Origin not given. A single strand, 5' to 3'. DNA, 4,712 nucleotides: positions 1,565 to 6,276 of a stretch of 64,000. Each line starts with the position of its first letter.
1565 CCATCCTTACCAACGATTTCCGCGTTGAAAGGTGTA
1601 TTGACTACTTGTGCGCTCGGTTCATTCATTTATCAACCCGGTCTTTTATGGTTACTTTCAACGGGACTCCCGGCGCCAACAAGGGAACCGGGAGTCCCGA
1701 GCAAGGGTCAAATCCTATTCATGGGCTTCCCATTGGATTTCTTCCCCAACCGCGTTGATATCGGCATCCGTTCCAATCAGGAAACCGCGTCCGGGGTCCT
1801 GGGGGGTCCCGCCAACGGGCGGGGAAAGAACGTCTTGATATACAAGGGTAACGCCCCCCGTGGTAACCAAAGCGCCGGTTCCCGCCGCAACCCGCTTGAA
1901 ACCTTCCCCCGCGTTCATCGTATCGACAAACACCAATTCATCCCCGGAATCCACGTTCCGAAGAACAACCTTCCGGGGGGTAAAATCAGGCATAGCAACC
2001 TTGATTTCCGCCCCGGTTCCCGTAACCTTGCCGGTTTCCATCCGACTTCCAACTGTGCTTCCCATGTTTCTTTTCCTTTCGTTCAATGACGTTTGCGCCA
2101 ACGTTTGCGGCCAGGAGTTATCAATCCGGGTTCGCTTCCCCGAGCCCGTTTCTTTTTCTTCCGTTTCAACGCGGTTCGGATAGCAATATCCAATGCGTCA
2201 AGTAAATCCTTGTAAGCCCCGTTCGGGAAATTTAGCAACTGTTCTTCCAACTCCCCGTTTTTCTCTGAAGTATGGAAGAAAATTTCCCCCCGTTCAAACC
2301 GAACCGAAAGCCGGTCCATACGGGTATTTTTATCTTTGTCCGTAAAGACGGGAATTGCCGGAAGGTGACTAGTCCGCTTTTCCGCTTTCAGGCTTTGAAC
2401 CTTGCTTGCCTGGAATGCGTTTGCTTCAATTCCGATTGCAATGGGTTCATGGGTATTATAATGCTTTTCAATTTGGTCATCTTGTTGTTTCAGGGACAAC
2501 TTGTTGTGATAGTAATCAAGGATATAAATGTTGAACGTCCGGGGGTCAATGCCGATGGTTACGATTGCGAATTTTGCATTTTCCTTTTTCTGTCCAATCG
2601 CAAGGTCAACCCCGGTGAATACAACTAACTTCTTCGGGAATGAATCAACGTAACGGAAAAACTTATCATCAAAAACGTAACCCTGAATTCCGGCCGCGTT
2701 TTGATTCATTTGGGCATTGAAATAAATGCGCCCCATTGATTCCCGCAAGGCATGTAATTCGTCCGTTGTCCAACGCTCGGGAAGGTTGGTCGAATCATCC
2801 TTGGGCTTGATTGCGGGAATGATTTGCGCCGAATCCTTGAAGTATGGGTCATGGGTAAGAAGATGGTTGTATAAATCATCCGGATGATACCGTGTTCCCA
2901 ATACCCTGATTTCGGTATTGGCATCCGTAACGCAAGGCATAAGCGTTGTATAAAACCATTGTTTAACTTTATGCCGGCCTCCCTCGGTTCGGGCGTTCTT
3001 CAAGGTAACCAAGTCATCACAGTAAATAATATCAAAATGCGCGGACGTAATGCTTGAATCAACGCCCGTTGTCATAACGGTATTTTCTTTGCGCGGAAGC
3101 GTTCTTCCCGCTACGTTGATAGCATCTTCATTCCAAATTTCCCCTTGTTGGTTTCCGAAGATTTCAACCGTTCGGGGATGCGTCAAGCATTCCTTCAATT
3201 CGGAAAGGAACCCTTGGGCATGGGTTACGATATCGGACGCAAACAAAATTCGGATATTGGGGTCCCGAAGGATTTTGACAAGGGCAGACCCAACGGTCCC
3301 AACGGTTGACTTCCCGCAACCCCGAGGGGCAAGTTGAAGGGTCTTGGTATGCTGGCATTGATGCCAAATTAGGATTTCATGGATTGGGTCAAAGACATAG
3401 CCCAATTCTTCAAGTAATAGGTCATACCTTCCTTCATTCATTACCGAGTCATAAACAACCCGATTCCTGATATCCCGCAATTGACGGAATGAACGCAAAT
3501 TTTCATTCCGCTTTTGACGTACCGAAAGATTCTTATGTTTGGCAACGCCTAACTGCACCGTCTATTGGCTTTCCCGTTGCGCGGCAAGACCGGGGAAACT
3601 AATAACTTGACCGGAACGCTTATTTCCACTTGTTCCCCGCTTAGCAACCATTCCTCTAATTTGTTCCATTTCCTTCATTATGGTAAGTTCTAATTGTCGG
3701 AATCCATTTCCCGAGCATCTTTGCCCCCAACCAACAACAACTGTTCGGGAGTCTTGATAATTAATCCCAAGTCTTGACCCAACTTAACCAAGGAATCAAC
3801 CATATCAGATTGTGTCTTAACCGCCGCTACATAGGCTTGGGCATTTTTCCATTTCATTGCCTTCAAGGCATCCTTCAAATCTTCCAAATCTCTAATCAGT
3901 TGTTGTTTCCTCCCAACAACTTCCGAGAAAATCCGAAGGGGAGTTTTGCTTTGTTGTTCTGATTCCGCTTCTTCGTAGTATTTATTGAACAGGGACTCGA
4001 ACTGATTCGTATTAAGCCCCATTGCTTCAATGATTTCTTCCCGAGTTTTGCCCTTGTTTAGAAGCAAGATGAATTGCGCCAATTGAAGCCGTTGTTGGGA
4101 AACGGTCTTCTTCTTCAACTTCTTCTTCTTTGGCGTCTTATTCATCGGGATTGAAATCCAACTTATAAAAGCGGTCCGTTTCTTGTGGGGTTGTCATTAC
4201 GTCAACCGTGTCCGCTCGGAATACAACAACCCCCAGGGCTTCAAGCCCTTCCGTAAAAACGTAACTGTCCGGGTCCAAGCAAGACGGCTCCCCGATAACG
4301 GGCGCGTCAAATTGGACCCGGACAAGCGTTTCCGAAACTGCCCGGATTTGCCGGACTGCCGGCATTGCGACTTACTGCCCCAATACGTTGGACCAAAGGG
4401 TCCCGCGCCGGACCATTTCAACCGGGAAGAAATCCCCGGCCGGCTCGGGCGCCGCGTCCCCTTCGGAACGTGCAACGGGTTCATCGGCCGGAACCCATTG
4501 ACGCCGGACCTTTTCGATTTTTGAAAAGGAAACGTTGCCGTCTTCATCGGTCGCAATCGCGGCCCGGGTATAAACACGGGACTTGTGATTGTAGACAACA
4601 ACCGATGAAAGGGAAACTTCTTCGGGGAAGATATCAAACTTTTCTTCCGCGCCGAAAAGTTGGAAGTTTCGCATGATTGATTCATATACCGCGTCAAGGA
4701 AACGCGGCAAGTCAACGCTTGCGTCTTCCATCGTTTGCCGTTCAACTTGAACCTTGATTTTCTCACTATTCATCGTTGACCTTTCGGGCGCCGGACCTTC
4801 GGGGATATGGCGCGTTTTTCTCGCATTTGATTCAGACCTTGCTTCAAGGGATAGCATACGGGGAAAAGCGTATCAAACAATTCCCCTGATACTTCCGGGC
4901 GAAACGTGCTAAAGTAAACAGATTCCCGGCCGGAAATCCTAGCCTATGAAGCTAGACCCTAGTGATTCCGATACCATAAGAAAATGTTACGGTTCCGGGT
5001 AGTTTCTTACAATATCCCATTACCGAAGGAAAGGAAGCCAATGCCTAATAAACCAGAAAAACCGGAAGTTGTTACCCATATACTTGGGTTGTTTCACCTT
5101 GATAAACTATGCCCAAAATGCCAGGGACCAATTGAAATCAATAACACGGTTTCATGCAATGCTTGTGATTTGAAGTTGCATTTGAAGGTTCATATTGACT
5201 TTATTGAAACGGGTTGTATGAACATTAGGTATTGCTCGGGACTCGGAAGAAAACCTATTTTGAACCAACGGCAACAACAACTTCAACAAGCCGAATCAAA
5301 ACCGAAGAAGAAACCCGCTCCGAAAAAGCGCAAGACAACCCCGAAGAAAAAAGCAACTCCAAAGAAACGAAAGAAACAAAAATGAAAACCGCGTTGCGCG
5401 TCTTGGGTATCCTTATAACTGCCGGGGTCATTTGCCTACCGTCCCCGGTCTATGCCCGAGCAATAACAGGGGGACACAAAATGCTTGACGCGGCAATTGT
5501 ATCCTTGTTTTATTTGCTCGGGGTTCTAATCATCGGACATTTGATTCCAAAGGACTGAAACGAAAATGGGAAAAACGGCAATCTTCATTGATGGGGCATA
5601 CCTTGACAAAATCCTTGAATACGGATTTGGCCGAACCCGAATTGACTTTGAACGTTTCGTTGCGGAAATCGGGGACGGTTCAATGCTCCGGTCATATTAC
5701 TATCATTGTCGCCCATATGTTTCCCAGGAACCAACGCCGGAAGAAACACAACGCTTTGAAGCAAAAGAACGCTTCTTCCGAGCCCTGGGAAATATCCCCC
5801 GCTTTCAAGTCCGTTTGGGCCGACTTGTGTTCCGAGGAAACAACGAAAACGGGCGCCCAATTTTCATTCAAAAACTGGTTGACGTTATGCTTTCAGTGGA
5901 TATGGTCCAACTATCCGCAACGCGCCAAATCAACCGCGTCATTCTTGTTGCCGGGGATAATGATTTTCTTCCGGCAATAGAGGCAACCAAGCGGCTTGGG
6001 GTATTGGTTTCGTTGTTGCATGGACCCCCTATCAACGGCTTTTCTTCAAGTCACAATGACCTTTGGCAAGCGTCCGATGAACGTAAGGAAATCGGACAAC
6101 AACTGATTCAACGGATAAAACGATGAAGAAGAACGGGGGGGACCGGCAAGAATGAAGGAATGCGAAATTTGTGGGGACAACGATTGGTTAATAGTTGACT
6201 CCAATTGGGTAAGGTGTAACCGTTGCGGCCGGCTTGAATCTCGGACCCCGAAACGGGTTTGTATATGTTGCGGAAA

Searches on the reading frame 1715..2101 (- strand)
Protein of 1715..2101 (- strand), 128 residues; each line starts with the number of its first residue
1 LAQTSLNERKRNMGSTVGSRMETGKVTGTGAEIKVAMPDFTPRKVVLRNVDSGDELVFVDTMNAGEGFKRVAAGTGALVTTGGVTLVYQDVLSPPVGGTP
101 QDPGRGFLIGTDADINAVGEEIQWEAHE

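Call 61: find_encoding_contigs(protein=window:1715-2101:-, flank=10000, max_places=4)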
Protein window:1715-2101:- (128 aa): no gene with exactly this product is on record in the collection.

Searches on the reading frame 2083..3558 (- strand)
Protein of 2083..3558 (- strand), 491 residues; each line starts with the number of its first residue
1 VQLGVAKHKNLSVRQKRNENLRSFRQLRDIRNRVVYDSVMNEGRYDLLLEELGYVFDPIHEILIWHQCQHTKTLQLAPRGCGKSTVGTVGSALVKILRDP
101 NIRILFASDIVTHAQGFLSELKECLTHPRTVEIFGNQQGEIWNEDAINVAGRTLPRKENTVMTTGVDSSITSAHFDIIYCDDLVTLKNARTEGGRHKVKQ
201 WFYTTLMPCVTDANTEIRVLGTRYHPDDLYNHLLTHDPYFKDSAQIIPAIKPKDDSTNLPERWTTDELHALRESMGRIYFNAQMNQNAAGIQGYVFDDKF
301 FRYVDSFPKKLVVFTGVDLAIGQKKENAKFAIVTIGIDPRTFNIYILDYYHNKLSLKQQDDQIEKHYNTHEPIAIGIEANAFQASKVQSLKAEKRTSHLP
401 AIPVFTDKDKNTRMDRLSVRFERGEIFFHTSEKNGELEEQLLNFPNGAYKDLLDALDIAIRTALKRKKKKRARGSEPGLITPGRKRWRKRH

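Call 11: search_protein_families(library=pfam, proteins=[window:2083-3558:-], max_evalue=0.01)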
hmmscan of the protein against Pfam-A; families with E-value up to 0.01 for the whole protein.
window:2083-3558:- (491 aa): 1 family
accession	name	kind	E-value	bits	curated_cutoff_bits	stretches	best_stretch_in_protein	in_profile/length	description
PF17289.8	Terminase_6C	-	2e-08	34.8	22.6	1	316-460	2-152/155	Terminase RNaseH-like domain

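Call 14: search_dna_similar(query=window:2083-3558:-, collection=phages, mode=protein, max_rows=15)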
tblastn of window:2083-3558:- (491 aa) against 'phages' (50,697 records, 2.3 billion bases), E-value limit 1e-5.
Records with a match: 215; places in all: 218; records where one place covers at least 80% of the query: 26.
Best place of each record, by identity: <60% 215.
By first word of the organism name: Vibrio 46; Streptomyces 29; Pseudomonas 16; Paenibacillus 13; Bacteriophage 10; Bacillus 10; phage 10; Caudoviricetes 7; Roseobacter 6; Lentibacter 5; and 33 more.
By host as written in the record: - 41; Paenibacillus larvae 11; Vibrio cholerae 10; Streptomyces griseus ATCC 10137 10; Vibrio crassostreae 7; Streptomyces scabiei RL-34 7; Pseudomonas aeruginosa 6; Vibrio breoganii 6; and 75 more.
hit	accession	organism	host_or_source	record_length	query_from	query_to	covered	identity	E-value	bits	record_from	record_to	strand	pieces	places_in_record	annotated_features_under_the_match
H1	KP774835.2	Citrobacter phage CVT22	Citrobacter sp. TM1552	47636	53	464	84%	26.7%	9e-16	87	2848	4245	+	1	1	putative terminase large subunit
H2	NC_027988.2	Citrobacter phage CVT22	Citrobacter sp. TM1552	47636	53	464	84%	26.7%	9e-16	87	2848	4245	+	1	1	putative terminase large subunit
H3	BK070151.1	Bacteriophage sp.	Helicobacter sp. 13S00477-4 genome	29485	53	463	84%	25.5%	7e-12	74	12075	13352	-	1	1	hypothetical protein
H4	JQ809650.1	Celeribacter phage P12053L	Celeribacter sp. IMCC12053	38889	55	464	84%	25.5%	4e-15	84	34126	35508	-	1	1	phage protein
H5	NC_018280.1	Celeribacter phage P12053L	Celeribacter sp. IMCC12053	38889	55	464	84%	25.5%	4e-15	84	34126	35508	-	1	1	phage protein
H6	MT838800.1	Bacteriophage sp.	human fecal samples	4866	57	459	82%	25.9%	6e-18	93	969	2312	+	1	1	record has no annotation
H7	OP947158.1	Desulfofustis phage LS06-2018-MD01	-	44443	46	456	84%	24.9%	7e-18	93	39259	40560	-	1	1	terminase large subunit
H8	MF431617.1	Lentibacter phage vB_LenP_ICBM1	Lentibacter sp. SH36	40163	55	464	84%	24.9%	7e-15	84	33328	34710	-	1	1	terminase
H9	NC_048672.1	Lentibacter phage vB_LenP_ICBM1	Lentibacter sp. SH36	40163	55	464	84%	24.9%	7e-15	84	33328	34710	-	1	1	terminase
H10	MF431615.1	Lentibacter phage vB_LenP_ICBM3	Lentibacter sp. SH36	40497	55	464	84%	24.9%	7e-15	84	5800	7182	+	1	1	hypothetical protein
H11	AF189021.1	Roseobacter phage SIO1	Rosebacter SIO67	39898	55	456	82%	25.3%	3e-14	82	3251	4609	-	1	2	gp4 | gp5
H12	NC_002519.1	Roseobacter phage SIO1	Rosebacter SIO67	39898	55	456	82%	25.3%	3e-14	82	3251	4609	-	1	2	gp4 | head-tail adaptor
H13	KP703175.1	ANMV-1 virus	uncultured archaeon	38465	72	464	80%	25.9%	1e-16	89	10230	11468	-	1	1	phage terminase large subunit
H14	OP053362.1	Cyanophage S-TIM54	Parasynechococcus marenigrum WH 8102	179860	15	460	91%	22.7%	8e-8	61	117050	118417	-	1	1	TerL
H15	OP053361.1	Cyanophage S-TIM61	Synechococcus sp. CC9605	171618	15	460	91%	22.5%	5e-7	59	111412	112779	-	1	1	TerL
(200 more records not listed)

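Call 50: find_related_loci(query=window:2083-3558:-, collection=viral_contigs, flank=10000)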
Query window:2083-3558:- (491 aa) in viral_contigs; peptide patterns used: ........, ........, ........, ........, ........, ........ (x = any residue, [..] = any of these).
6 stretches matched a pattern, but none encodes a relative of the query by tblastn (E <= 1e-3).

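Call 51: find_homologous_proteins(query=window:2083-3558:-, max_evalue=1e-20)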
Query window:2083-3558:- (491 aa): 809 proteins with E <= 1e-20 among 8000 candidates; the best 120 are listed.
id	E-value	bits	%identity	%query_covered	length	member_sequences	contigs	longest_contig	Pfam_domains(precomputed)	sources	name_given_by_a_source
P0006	0.0e+0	1080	94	100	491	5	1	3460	PF17289.9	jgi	-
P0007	1.4e-272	922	80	100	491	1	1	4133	PF17289.9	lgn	-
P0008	5.1e-270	914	87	90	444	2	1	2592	PF17289.9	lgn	-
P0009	4.9e-243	825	88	81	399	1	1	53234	PF17289.9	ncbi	-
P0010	3.2e-237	806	71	98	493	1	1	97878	PF17289.9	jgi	jgi:predicted phage terminase large subunit-like protein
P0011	1.6e-235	800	70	97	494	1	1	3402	PF17289.9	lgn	-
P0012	1.0e-207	708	68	92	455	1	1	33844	PF17289.9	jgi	jgi:predicted phage terminase large subunit-like protein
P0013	3.4e-196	670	61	96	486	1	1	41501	PF17289.9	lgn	-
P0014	1.2e-195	669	65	90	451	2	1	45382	PF17289.9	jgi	jgi:predicted phage terminase large subunit-like protein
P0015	1.3e-194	665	60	97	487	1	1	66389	PF17289.9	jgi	jgi:predicted phage terminase large subunit-like protein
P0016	1.5e-191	655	61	98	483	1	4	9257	-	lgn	-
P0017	3.7e-190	651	59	99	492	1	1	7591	-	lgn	-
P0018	6.6e-189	646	58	97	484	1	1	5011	-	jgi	jgi:hypothetical protein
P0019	1.0e-187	642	59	99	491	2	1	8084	-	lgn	-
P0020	1.6e-187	642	58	99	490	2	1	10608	PF17289.9,PF03237.22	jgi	jgi:predicted phage terminase large subunit-like protein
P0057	1.4e-96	342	38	97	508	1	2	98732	PF17289.9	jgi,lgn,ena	-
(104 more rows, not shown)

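Call 52: find_encoding_contigs(protein=P0009, flank=10000, max_places=3)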
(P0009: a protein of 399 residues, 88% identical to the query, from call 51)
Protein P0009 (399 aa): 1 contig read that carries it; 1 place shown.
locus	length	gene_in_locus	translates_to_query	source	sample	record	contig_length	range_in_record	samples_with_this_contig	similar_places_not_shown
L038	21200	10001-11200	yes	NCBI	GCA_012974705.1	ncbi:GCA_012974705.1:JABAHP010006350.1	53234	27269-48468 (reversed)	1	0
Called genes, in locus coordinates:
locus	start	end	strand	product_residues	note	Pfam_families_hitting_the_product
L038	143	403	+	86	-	-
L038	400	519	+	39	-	-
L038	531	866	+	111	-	-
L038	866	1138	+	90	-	-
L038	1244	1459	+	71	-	-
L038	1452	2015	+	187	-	-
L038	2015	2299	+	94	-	-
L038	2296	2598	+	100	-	-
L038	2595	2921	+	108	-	PF00216:Bac_DNA_binding (faint)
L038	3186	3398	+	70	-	-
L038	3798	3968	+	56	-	-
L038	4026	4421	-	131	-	-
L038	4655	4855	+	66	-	-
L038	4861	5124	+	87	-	-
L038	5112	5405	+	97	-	-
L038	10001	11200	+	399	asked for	PF17289:Terminase_6C (weak)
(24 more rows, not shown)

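Call 53: find_encoding_contigs(protein=P0010, flank=10000, max_places=3)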
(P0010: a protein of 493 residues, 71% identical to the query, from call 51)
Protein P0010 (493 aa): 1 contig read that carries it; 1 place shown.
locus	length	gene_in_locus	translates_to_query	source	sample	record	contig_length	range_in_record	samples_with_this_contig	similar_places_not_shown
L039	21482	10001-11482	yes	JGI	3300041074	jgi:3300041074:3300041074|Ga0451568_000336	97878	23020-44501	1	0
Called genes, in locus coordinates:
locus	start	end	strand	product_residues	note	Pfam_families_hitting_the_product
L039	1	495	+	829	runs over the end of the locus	-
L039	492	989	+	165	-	-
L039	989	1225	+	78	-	-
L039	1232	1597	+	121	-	-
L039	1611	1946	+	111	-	PF03013:Pyr_excise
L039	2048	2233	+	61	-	-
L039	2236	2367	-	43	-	-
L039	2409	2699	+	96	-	-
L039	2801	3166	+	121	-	-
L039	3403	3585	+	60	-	-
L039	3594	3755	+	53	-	-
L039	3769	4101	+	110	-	-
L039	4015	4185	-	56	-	-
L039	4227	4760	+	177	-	-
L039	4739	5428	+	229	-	PF14501:HATPase_c_5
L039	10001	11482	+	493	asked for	PF17289:Terminase_6C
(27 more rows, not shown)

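Call 100: search_solved_structures(query=window:2083-3558:-, max_evalue=0.01)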
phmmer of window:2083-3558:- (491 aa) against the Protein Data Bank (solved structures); distinct sequences matched with E-value up to 0.01: 2.
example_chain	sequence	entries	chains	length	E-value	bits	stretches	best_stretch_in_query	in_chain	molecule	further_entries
4bij_A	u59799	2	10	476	0.00076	21.3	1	72-258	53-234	DNA MATURASE B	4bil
8dgc_E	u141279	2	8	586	0.00078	21.2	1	69-257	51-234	Terminase, large subunit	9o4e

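Call 109: find_encoding_contigs(protein=P0057, flank=10000, max_places=10)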
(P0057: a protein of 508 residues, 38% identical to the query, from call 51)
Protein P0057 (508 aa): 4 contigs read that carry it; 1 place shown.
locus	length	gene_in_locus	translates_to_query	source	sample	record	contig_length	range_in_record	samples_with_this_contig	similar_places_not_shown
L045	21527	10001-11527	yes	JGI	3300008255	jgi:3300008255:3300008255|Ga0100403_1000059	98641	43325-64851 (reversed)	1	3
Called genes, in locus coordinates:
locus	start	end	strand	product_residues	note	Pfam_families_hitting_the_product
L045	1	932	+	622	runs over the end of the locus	PF01653:DNA_ligase_aden, PF03120:OB_DNA_ligase, PF14520:HHH_5 (faint), PF12826:HHH_2 (faint), PF00533:BRCT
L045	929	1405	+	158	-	-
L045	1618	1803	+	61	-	-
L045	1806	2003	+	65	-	-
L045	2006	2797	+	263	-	PF13708:DUF4942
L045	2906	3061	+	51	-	-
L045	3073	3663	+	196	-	PF00589:Phage_integrase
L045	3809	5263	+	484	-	-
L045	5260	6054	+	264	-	PF01541:GIY-YIG (weak), PF22083:I-HmuI_NUMOD-like (faint), PF07453:NUMOD1 (faint)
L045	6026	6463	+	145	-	-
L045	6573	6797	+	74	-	-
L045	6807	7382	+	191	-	-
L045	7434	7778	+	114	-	-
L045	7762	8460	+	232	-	PF05708:Peptidase_C92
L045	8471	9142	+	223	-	-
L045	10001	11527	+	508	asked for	PF17289:Terminase_6C (weak)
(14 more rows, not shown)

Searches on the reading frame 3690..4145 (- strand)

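Call 59: search_protein_families(library=pfam, proteins=[window:3690-4145:-], max_evalue=0.01)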
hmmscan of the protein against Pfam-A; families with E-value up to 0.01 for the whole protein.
window:3690-4145:- (151 aa): 3 families
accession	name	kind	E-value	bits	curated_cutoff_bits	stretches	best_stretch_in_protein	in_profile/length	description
PF10926.14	DUF2800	-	0.0015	18.2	21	1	13-146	233-368/368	Protein of unknown function (DUF2800)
PF02877.19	PARP_reg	-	0.0019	18.7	26.8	1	9-103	38-125/135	Poly(ADP-ribose) polymerase, regulatory domain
PF22604.1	TetR_HI_0893_C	-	0.0079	17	27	0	42-89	23-70/112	Tetracyclin repressor-like HI_0893, C-terminal domain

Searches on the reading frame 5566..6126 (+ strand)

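Call 59: search_protein_families(library=pfam, proteins=[window:5566-6126:+], max_evalue=0.01)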
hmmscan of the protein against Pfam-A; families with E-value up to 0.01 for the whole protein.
window:5566-6126:+ (186 aa): 1 family
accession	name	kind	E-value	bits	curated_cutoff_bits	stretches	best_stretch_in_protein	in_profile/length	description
PF01936.24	NYN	-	5.3e-14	53.4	24.2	1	3-151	1-123/145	NYN domain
